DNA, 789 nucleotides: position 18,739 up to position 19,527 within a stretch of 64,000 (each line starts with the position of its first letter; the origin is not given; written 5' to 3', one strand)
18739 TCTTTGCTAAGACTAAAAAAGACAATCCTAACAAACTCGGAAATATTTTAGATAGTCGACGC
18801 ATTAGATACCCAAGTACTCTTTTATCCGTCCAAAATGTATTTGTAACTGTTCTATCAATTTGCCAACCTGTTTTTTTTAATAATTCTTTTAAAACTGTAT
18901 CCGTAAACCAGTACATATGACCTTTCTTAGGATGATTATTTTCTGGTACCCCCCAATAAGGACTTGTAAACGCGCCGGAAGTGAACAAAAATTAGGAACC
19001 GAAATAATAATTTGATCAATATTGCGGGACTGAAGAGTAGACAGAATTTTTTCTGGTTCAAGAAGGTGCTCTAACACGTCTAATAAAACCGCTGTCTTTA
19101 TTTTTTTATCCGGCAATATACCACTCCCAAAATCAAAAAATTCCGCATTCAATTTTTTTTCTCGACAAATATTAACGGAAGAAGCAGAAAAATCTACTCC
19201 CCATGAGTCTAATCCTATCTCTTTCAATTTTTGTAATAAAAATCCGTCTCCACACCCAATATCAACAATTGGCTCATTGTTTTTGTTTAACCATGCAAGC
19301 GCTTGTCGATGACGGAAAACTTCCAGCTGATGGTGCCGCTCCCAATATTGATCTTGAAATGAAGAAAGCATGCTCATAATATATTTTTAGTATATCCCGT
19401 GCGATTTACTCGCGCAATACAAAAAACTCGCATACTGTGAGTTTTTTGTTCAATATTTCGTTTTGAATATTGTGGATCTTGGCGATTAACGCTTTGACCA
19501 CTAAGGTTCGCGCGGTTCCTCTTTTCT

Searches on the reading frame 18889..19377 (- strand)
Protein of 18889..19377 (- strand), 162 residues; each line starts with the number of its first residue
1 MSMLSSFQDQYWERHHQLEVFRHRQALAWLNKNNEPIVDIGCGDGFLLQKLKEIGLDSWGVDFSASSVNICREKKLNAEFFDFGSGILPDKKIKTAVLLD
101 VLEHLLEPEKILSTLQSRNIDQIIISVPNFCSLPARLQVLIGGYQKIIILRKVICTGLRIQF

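Call 99: search_protein_families(library=phrogs, proteins=[window:18889-19377:-], max_evalue=0.001)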
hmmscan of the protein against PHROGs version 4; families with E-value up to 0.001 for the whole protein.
window:18889-19377:- (162 aa): 2 families
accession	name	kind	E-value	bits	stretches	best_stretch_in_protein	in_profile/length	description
phrog_22502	-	other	8.2e-05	23.5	1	25-114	63-160/276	methyltransferase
phrog_4752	-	other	0.00071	19.9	1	28-80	46-104/241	tRNA methyltransferase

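Call 101: search_protein_families(library=pfam, proteins=[window:18889-19377:-], max_evalue=0.001)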
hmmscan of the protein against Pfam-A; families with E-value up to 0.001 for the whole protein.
window:18889-19377:- (162 aa): 6 families
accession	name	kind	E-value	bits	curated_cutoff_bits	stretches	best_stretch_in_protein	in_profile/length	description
PF07021.18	MetW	-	3.6e-14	53.3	21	1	32-143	12-125/193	Methionine biosynthesis protein MetW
PF13489.12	Methyltransf_23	-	3.7e-12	46.7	27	1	15-117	4-106/164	Methyltransferase domain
PF08242.18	Methyltransf_12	-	2.2e-08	35.1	30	1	38-116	1-89/98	Methyltransferase domain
PF08241.18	Methyltransf_11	-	6.2e-08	33.6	21.2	1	38-114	1-82/95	Methyltransferase domain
PF13649.12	Methyltransf_25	-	5.7e-07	30.6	27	1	37-111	1-82/97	Methyltransferase domain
PF13847.12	Methyltransf_31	-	9.2e-07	29.1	27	1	32-131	2-113/145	Methyltransferase domain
